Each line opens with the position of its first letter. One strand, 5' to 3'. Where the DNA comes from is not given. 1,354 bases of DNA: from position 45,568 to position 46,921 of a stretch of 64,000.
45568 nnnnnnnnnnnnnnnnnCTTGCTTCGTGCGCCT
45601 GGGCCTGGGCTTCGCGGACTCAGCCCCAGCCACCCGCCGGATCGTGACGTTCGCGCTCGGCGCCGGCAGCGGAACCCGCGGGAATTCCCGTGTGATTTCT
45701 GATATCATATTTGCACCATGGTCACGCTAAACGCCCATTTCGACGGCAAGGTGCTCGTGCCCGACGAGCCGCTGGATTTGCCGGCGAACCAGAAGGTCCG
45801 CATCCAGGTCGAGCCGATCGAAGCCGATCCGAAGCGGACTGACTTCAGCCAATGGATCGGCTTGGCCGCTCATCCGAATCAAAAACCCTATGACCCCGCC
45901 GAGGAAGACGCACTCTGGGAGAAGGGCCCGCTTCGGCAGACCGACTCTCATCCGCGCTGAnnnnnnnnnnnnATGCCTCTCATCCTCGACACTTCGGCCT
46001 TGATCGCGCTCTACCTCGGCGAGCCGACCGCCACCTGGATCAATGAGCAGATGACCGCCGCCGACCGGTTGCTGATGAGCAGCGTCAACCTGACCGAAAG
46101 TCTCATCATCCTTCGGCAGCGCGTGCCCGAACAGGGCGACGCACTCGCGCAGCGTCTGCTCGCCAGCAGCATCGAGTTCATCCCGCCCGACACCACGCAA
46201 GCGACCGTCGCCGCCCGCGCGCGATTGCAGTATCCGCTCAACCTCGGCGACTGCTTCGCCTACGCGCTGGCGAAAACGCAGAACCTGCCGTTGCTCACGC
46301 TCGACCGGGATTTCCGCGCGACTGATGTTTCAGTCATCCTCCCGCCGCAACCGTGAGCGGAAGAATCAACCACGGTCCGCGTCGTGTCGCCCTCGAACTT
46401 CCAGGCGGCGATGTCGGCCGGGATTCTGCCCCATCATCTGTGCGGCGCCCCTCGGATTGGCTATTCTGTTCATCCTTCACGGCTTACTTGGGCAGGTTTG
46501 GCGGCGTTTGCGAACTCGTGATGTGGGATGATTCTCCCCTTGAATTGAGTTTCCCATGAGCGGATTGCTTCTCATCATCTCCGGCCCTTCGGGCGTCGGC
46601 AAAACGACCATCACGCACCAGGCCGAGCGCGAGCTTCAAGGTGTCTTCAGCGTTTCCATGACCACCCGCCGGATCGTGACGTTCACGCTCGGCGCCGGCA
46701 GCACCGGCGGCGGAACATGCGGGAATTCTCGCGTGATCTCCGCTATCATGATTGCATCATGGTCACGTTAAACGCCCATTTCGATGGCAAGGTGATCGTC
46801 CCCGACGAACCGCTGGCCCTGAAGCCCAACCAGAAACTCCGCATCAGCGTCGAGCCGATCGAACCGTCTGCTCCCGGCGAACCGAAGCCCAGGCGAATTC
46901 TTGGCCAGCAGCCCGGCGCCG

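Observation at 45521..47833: Two DUF104-antitoxin/PIN cassettes in tandem, each joined 3' of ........, with a 304-bp duplication of the gmk 5' region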

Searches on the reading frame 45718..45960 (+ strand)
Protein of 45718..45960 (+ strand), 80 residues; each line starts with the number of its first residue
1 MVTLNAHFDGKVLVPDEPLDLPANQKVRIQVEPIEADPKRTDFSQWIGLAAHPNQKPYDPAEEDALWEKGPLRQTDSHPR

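Call 5: search_protein_families(library=pfam, proteins=[window:45718-45957:+], max_evalue=0.01)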
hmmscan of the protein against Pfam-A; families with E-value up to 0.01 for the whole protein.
window:45718-45957:+ (80 aa): 0 families

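Call 6: search_protein_families(library=ncbifam, proteins=[window:45718-45957:+], max_evalue=0.01)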
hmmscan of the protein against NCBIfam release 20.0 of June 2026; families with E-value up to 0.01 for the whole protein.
window:45718-45957:+ (80 aa): 0 families

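Call 30: find_encoding_contigs(protein=window:45718-45960:+, flank=10000, max_places=10)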
Protein window:45718-45960:+ (80 aa): no gene with exactly this product is on record in the collection.

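Call 31: search_protein_families(library=pfam, proteins=[window:45718-45957:+], max_evalue=10)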
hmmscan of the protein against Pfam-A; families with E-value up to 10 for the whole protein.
window:45718-45957:+ (80 aa): 1 family
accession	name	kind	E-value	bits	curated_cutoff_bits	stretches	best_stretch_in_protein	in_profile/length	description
PF01954.22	AF2212-like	-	0.15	13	21.6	1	6-35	7-36/59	AF2212-like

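Call 32: find_homologous_proteins(query=window:45718-45957:+, max_evalue=0.001)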
Query window:45718-45957:+ (80 aa): 97 proteins with E <= 0.001 among 99 candidates.
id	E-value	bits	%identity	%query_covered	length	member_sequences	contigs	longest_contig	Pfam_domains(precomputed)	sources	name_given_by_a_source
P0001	2.7e-48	179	100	100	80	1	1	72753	-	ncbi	-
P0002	1.5e-27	113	72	90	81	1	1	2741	-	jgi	jgi:hypothetical protein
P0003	1.0e-26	110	81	85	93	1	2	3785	-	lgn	-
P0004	2.1e-25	106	70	88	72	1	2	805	-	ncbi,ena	-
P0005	2.9e-25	106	62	100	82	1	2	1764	-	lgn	-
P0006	2.4e-24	103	67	91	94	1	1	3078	-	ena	-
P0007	3.5e-24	102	65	94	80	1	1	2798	-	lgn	-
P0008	7.6e-24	101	65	88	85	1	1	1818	-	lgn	-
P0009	1.3e-23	101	63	95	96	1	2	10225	-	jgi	jgi:hypothetical protein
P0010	1.4e-23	100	68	90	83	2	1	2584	-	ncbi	ncbi:MAG: hypothetical protein ACTHLN_15120 [Tepidisphaeraceae bacterium]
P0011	1.8e-23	100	66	96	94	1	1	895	-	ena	-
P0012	2.6e-23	100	68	90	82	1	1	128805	-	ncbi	-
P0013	1.1e-22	98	63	98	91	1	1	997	-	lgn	-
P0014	2.2e-22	97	72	85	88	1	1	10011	-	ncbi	-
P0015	5.6e-22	95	61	98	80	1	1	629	-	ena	-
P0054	1.1e-9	56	81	45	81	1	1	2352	-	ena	-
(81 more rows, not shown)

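Call 34: find_related_loci(query=A3, collection=metagenome_contigs, flank=4000)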
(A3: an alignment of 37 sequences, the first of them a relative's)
Query A3 (80 aa) in metagenome_contigs; peptide patterns used: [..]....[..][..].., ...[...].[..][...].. (x = any residue, [..] = any of these).
600 stretches matched a pattern (row limit reached: there are more); 490 encode a relative of the query (tblastn E <= 1e-3); the best 80 are kept; 80 distinct loci.
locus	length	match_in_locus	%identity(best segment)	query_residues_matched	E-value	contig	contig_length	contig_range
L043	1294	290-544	58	1-77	1e-24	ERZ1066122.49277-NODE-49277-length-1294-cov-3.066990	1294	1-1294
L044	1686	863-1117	58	1-77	2e-24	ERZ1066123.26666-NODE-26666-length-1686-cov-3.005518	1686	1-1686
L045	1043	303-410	83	1-36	6e-17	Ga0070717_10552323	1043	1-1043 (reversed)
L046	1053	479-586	83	1-36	6e-17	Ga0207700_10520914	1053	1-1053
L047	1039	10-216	49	1-70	6e-17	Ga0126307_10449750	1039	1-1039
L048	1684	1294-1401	83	1-36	7e-17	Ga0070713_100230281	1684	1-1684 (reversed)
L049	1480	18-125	83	1-36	1e-16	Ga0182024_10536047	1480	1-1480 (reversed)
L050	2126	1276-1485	48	1-71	1e-16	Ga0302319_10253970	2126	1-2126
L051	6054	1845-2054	49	1-67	2e-16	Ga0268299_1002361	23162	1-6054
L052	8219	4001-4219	53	1-70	1e-16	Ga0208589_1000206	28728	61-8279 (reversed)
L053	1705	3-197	58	12-68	2e-16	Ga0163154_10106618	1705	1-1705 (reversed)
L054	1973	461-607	61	1-49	3e-16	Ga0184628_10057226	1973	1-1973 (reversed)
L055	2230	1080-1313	50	1-80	4e-16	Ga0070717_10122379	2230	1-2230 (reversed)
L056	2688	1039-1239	53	1-68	4e-16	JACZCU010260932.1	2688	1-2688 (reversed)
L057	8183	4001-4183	48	2-62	2e-15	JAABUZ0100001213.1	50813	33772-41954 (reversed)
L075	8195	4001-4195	46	1-63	2e-14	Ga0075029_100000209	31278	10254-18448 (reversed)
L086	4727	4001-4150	50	1-48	1e-13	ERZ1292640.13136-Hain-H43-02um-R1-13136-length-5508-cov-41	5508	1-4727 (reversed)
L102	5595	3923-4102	48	2-62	3e-13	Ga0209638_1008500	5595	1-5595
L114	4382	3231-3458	39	1-79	8e-13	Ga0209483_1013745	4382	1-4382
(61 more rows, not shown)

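Call 57: find_encoding_contigs(protein=P0003, flank=5000, max_places=6)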
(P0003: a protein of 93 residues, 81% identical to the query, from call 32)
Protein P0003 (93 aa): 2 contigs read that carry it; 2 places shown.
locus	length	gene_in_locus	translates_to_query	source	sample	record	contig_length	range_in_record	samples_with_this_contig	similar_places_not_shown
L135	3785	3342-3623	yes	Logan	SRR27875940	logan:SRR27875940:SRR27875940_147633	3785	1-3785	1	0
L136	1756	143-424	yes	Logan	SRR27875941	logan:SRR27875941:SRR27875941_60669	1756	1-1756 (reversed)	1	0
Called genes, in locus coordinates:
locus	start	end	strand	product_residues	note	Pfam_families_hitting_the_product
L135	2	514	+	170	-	?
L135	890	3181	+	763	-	-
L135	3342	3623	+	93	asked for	-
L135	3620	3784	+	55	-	?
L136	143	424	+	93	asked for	-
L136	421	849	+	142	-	PF01850:PIN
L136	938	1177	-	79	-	-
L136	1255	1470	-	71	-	PF04255:DUF433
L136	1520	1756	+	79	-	?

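Call 58: find_encoding_contigs(protein=P0054, flank=5000, max_places=6)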
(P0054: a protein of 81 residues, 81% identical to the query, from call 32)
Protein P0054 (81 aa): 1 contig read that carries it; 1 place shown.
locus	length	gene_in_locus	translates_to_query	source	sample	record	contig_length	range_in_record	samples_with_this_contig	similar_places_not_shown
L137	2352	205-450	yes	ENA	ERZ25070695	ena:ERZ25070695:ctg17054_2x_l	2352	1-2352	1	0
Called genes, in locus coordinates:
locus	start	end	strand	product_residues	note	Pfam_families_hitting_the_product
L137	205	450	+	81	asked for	-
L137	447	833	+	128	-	PF01850:PIN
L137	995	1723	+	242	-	PF00206:Lyase_1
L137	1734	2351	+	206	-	?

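Call 73: search_protein_families(library=pfam, proteins=[L086:2658-3905:+, L102:2500-3810:+, L075:5350-6900:-, L050:1551-2117:-, L114:3806-4381:-, L054:1152-1583:-, L086:4243-4539:+, L114:3448-3795:+, L102:4162-4476:+, L054:685-1071:+], max_evalue=0.001)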
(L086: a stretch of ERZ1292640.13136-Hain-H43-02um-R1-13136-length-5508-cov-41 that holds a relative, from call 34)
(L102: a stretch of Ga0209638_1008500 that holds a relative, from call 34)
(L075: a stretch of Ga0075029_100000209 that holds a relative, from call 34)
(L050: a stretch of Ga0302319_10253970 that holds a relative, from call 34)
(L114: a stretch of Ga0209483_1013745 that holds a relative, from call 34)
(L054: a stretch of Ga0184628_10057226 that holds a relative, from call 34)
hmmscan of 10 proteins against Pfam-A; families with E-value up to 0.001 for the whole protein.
L086:2658-3905:+ (416 aa): 2 families
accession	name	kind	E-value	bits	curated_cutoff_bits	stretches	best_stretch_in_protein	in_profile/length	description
PF12704.14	MacB_PCD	-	3.6e-34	119.3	27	1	23-249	1-200/207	MacB-like periplasmic core domain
PF02687.27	FtsX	-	4.1e-21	75.7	25.5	1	295-409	2-120/120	FtsX-like permease C-terminal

L102:2500-3810:+ (437 aa): 10 families
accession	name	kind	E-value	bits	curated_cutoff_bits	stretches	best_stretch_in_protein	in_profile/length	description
PF07724.20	AAA_2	-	9e-34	117.3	27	2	183-323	13-166/166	AAA domain (Cdc48 subfamily)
PF00004.35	AAA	-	6.6e-17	62.6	21.2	2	219-326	38-129/131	ATPase family associated with various cellular activities (AAA)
PF07728.20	AAA_5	-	2.1e-08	34.7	22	1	52-89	1-39/139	AAA domain (dynein-related subfamily)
PF13191.12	AAA_16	-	5.6e-07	30.6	32.6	1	46-166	20-134/167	AAA ATPase domain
PF13401.12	AAA_22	-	5.5e-06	27.2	27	1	52-100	7-58/130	AAA domain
PF13238.12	AAA_18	-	9.9e-05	23.2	29.4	1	53-128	1-68/128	AAA domain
PF13521.12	AAA_28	-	0.00022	21.9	27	0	53-120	2-70/164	AAA domain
PF01078.27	Mg_chelatase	-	0.00035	20.5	20.3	0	51-74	23-46/207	Magnesium chelatase, subunit ChlI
PF00493.29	MCM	-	0.00041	20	23.3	0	7-77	16-84/224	MCM P-loop domain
PF06068.19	TIP49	-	0.00043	20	23.8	1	9-86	18-88/347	TIP49 P-loop domain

L075:5350-6900:- (517 aa): 1 family
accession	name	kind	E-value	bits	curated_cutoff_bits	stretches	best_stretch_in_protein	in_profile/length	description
PF01833.30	TIG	-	1.8e-05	25.1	20.9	1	300-381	8-79/84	IPT/TIG domain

L050:1551-2117:- (189 aa): 2 families
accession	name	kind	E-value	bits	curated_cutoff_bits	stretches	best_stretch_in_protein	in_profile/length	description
PF13335.12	Mg_chelatase_C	-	9.3e-31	106.7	26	1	88-183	2-94/94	Magnesium chelatase, subunit ChlI C-terminal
PF01078.27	Mg_chelatase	-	1.6e-23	83.7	20.3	1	1-80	122-206/207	Magnesium chelatase, subunit ChlI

L114:3806-4381:- (192 aa): 1 family
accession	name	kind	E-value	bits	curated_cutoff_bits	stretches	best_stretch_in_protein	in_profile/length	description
PF11799.13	IMS_C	-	3.9e-10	40.5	20.7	1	3-93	13-100/109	impB/mucB/samB family C-terminal domain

L054:1152-1583:- (144 aa): 0 families

L086:4243-4539:+ (99 aa): 0 families

L114:3448-3795:+ (116 aa): 1 family
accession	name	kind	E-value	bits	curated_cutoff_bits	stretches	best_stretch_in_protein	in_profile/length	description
PF02452.23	PemK_toxin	-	1.3e-08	35.4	23.1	1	7-91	2-84/109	PemK-like, MazF-like toxin of type II toxin-antitoxin system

L102:4162-4476:+ (105 aa): 1 family
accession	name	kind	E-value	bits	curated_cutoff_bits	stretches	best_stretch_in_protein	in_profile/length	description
PF01850.27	PIN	-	0.00026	22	23.6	0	35-91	65-117/120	PIN domain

L054:685-1071:+ (129 aa): 1 family
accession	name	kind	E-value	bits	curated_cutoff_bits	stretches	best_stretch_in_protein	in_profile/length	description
PF01850.27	PIN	-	1.7e-15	58.1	23.6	1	4-123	2-118/120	PIN domain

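Call 77: search_solved_structures(query=A3, max_evalue=10, show_alignments=2)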
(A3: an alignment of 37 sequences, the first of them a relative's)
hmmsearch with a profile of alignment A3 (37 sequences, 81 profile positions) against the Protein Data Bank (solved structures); distinct sequences matched with E-value up to 10: 0.

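Call 78: search_protein_families(library=pfam, alignment_id=A3, max_evalue=1)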
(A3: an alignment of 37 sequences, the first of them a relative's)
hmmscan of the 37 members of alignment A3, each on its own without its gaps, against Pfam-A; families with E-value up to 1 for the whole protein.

A. member 1, P0001 (80 aa): 1 family
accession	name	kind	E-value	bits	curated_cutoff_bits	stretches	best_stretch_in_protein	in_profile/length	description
PF01954.22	AF2212-like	-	0.15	13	21.6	1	6-35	7-36/59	AF2212-like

B. families by the number of members that match (of 37 scanned): 4 families
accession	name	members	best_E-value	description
PF01954.22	AF2212-like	9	0.0034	AF2212-like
PF10047.15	DUF2281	1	0.0062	Protein of unknown function (DUF2281)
PF09617.15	Cas_GSU0053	1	0.014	CRISPR-associated protein GSU0053 (Cas_GSU0053)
PF12285.13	Astrovir_pp_1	1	0.15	Astroviridae polyprotein 1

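Call 82: predict_structure(alignment_id=A3)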
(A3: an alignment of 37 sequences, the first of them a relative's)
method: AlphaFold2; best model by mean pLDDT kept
length: 80 residues; sequences in the alignment: 37
mean_pLDDT: 68.3   pTM: 0.28
mean pLDDT of the five models: 68.3, 67.3, 65.8, 65.1, 64.6
residues with pLDDT >= 90: 0; 70-90: 30; 50-70: 47; < 50: 3
segments of 3 or more residues with pLDDT < 50: 78-80
pLDDT, mean of each block of 10 residues (from residue 1): 76 82 78 61 62 66 65 56
secondary structure, 60 per line:
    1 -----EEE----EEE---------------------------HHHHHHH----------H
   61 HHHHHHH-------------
elements in order: E6-8 E13-15 H43-49 H60-67

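Call 88: search_protein_families(library=phrogs, proteins=[L053:1185-1670:-, L053:709-1236:-], max_evalue=0.01)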
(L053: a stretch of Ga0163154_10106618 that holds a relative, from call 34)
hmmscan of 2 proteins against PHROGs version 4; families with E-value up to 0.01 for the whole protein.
L053:1185-1670:- (162 aa): 0 families

L053:709-1236:- (176 aa): 0 families

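Call 89: search_protein_families(library=pfam, proteins=[L053:1185-1670:-, L053:709-1236:-], max_evalue=0.1)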
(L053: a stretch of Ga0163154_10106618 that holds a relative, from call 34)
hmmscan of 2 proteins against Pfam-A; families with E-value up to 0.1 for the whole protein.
L053:1185-1670:- (162 aa): 0 families

L053:709-1236:- (176 aa): 1 family
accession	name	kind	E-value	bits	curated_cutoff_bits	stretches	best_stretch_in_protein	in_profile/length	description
PF06911.18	Senescence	-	0.041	14.2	24.6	1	104-143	40-79/184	Senescence domain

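Call 92: find_related_loci(query=A3, collection=viral_contigs, flank=4000)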
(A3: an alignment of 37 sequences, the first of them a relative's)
Query A3 (80 aa) in viral_contigs; peptide patterns used: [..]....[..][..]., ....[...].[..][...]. (x = any residue, [..] = any of these).
60 stretches matched a pattern, but none encodes a relative of the query by tblastn (E <= 1e-3).

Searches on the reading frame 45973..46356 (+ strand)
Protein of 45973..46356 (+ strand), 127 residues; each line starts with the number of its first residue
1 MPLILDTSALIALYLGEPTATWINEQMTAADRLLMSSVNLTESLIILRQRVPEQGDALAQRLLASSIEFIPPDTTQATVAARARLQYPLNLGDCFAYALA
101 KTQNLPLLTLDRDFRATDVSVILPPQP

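Call 5: search_protein_families(library=pfam, proteins=[window:45973-46353:+], max_evalue=0.01)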
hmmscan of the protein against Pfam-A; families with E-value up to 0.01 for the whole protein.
window:45973-46353:+ (127 aa): 1 family
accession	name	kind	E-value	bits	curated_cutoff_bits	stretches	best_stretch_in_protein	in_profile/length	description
PF01850.27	PIN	-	1.3e-22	81.1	23.6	1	4-118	2-118/120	PIN domain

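Call 6: search_protein_families(library=ncbifam, proteins=[window:45973-46353:+], max_evalue=0.01)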
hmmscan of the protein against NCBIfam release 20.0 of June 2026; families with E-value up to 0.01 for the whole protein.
window:45973-46353:+ (127 aa): 1 family
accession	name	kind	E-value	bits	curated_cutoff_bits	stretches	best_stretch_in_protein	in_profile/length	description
NF047959.1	TA_toxin_VapC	equivalog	0.0019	18.3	80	1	4-116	2-118/125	type II toxin-antitoxin system VapC family toxin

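Call 9: find_encoding_contigs(protein=window:45973-46356:+, flank=10000, max_places=10)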
Protein window:45973-46356:+ (127 aa): no gene with exactly this product is on record in the collection.

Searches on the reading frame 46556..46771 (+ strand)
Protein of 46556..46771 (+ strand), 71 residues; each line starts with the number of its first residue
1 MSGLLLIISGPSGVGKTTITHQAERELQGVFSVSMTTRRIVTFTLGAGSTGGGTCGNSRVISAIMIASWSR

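Call 5: search_protein_families(library=pfam, proteins=[window:46556-46768:+], max_evalue=0.01)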
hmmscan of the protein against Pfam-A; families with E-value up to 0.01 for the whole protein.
window:46556-46768:+ (71 aa): 7 families
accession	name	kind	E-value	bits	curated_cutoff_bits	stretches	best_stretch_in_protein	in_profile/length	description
PF13401.12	AAA_22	-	0.00082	20.1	27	1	4-49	6-45/130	AAA domain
PF13191.12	AAA_16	-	0.00095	20.1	32.6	1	4-28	25-49/167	AAA ATPase domain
PF03266.21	NTPase_1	-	0.0032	17.8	23.9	1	6-28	2-24/168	NTPase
PF00625.27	Guanylate_kin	-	0.0039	17.3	25.2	1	5-40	4-41/182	Guanylate kinase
PF13238.12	AAA_18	-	0.0041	18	29.4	1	7-32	2-25/128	AAA domain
PF20720.3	nSTAND3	-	0.0068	16.6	27.2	1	6-22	20-36/155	Novel STAND NTPase 3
PF00931.28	NB-ARC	-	0.01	15.6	23.5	0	6-30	21-48/248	NB-ARC domain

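Call 29: find_encoding_contigs(protein=window:46556-46771:+, flank=10000, max_places=10)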
Protein window:46556-46771:+ (71 aa): no gene with exactly this product is on record in the collection.
